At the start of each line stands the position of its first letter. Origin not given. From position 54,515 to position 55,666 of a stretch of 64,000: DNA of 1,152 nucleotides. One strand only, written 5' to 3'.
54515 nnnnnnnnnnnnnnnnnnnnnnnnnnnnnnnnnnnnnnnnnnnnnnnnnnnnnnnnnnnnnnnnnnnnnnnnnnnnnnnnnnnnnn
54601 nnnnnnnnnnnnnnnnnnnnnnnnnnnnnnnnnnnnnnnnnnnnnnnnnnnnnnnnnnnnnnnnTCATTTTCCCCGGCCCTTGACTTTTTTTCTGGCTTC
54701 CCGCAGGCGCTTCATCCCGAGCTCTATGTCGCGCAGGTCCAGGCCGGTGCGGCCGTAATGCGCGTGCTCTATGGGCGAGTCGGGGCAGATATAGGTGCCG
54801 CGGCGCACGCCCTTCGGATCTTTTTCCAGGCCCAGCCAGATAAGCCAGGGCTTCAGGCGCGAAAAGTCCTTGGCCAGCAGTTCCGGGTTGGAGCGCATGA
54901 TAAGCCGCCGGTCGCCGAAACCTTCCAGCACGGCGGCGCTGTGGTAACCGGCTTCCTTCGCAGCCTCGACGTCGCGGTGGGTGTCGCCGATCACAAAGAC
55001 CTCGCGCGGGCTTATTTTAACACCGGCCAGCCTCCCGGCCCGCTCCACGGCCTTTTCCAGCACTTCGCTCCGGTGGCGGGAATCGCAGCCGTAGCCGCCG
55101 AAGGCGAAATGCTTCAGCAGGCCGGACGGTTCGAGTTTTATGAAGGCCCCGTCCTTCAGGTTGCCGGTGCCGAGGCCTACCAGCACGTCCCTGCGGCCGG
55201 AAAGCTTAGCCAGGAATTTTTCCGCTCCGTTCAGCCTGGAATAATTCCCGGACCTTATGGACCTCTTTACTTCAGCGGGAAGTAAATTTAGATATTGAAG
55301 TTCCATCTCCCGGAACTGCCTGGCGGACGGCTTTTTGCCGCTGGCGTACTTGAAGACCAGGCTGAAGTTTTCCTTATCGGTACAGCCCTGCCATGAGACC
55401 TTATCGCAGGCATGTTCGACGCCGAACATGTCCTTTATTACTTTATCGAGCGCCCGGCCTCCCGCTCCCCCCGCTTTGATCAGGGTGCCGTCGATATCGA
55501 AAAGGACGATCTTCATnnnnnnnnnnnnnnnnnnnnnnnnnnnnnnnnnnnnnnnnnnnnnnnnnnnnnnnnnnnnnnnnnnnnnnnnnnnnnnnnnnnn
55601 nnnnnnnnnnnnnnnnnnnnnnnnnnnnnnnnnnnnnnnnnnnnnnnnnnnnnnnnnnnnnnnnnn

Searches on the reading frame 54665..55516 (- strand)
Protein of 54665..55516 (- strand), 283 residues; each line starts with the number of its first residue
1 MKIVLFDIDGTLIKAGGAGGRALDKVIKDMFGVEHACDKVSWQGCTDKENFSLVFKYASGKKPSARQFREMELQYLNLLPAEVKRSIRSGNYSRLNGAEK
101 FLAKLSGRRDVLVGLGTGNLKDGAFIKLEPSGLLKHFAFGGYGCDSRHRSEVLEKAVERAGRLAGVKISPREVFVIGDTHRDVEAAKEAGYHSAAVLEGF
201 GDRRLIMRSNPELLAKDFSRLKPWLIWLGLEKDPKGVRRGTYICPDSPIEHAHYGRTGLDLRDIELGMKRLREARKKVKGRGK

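Call 19: search_protein_families(library=pfam, proteins=[window:54665-55516:-])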
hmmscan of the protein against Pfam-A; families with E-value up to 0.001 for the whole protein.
window:54665-55516:- (283 aa): 4 families
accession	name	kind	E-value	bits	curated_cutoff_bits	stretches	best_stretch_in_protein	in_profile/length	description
PF00702.32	Hydrolase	-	1.1e-11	46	26.4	1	1-190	1-191/191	haloacid dehalogenase-like hydrolase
PF13242.12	Hydrolase_like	-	3e-10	40.3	22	1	156-219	13-73/75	HAD-hyrolase-like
PF13419.12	HAD_2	-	3.9e-10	40.6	23.8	1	4-196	1-178/178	Haloacid dehalogenase-like hydrolase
PF12710.13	HAD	-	7.1e-06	27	27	1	4-187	1-189/189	haloacid dehalogenase-like hydrolase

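Call 69: search_protein_families(library=ncbifam, proteins=[window:54665-55516:-], max_evalue=0.00001)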
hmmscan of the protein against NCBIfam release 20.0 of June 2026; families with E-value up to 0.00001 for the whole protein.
window:54665-55516:- (283 aa): 7 families
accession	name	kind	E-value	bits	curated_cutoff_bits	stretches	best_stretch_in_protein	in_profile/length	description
NF009695.0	PRK13222.1-2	equivalog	9.6e-11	41.6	225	1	166-224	163-221/226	phosphoglycolate phosphatase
NF009698.0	PRK13223.1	equivalog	3.6e-07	29.7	466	0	167-223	171-227/272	phosphoglycolate phosphatase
TIGR03351.1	PhnX-like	hypoth_equivalog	5.2e-07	29.8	218.9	1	2-214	2-208/220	phosphonatase-like hydrolase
NF009804.0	PRK13288.1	equivalog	6.5e-07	29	218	0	156-220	143-205/215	pyrophosphatase PpaX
TIGR01662.1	HAD-SF-IIIA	subfamily_domain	2e-06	27.9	44.6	0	164-196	107-138/141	HAD-IIIA family hydrolase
NF009697.0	PRK13222.1-4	equivalog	2.3e-06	27.1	327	0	167-224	164-221/232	phosphoglycolate phosphatase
NF009699.0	PRK13225.1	equivalog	4.7e-06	26.3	368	1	96-218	145-260/273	phosphoglycolate phosphatase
